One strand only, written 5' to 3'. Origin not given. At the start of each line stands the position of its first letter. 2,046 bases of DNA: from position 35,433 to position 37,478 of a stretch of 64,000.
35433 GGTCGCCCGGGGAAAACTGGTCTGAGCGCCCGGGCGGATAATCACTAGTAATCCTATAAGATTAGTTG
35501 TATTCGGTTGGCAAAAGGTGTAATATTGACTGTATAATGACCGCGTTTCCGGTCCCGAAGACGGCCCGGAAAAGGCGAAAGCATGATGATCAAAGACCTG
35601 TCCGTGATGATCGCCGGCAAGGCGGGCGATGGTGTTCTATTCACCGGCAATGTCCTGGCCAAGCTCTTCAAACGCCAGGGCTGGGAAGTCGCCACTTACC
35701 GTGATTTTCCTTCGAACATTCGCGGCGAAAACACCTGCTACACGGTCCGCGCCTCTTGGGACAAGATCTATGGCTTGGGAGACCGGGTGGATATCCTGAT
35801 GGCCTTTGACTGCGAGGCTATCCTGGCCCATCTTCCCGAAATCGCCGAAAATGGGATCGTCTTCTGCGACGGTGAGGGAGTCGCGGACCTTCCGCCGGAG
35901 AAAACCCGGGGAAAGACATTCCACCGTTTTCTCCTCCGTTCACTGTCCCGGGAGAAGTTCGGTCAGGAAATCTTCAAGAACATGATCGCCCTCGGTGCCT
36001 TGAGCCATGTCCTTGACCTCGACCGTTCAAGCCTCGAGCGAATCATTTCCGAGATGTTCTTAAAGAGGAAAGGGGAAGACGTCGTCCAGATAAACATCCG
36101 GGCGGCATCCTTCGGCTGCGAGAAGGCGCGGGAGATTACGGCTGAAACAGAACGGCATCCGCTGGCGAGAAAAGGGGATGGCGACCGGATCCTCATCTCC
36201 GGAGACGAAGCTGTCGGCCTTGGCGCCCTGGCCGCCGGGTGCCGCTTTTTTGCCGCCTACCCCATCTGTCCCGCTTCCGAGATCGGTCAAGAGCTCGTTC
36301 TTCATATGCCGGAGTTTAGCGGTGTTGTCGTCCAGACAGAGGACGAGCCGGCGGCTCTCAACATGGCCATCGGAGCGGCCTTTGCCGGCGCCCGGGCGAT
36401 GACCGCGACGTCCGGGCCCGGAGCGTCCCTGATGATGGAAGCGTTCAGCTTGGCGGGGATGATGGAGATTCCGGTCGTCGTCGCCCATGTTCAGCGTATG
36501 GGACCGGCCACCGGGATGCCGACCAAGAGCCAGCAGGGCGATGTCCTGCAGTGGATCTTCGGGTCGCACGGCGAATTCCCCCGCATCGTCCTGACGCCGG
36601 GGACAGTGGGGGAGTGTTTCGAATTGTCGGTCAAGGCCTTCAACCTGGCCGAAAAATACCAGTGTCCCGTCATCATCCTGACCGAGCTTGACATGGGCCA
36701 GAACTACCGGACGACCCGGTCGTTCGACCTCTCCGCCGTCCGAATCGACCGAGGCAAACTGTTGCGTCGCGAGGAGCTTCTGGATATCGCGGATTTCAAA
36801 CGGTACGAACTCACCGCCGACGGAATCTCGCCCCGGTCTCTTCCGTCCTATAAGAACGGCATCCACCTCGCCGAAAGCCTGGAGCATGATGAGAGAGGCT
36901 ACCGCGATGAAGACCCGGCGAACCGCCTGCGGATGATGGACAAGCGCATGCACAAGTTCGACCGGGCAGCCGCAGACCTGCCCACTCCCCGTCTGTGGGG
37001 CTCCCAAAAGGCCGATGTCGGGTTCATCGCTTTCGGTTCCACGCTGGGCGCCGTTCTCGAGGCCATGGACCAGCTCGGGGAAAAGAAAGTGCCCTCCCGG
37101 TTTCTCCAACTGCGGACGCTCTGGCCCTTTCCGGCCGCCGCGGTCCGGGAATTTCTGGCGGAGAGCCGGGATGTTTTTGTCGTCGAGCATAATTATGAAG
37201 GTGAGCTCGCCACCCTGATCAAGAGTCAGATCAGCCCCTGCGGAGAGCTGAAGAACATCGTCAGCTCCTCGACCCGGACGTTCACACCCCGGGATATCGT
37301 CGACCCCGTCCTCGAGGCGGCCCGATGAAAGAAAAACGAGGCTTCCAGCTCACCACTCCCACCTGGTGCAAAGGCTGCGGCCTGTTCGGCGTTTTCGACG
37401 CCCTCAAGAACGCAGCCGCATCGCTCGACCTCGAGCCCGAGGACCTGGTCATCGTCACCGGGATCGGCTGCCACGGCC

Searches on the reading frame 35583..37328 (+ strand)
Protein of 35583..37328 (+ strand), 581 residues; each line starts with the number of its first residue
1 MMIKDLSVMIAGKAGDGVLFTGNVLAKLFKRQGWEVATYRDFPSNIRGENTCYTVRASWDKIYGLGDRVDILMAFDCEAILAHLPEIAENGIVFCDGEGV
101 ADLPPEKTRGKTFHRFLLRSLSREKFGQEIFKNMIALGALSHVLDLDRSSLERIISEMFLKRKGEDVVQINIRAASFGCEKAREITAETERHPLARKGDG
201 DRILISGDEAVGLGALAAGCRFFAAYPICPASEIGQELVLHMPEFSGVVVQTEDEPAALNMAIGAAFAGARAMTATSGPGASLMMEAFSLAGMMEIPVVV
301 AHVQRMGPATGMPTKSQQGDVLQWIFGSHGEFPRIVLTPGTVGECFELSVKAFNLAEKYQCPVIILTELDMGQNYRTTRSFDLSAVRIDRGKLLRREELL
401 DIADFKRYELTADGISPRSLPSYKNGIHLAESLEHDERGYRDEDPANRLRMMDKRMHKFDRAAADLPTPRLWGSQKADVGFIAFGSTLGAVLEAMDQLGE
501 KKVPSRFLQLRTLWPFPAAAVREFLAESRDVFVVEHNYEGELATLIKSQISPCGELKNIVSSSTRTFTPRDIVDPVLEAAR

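Call 78: search_protein_families(library=pfam, proteins=[window:35583-37328:+], max_evalue=0.00001)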
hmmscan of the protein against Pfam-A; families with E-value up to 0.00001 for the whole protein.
window:35583-37328:+ (581 aa): 4 families
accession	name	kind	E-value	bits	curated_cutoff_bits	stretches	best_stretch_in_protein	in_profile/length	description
PF01855.24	POR_N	-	1.5e-55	188.9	27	1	214-452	2-229/231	Pyruvate flavodoxin/ferredoxin oxidoreductase, thiamine diP-bdg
PF01558.24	POR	-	2.5e-31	109.6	27.4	1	14-178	1-171/173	Pyruvate ferredoxin/flavodoxin oxidoreductase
PF17147.9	PFOR_II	-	9.3e-12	45.6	27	1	477-569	1-99/102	Pyruvate:ferredoxin oxidoreductase core domain II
PF02780.25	Transketolase_C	-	2.9e-07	30.9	25.9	1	475-547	8-81/124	Transketolase, C-terminal domain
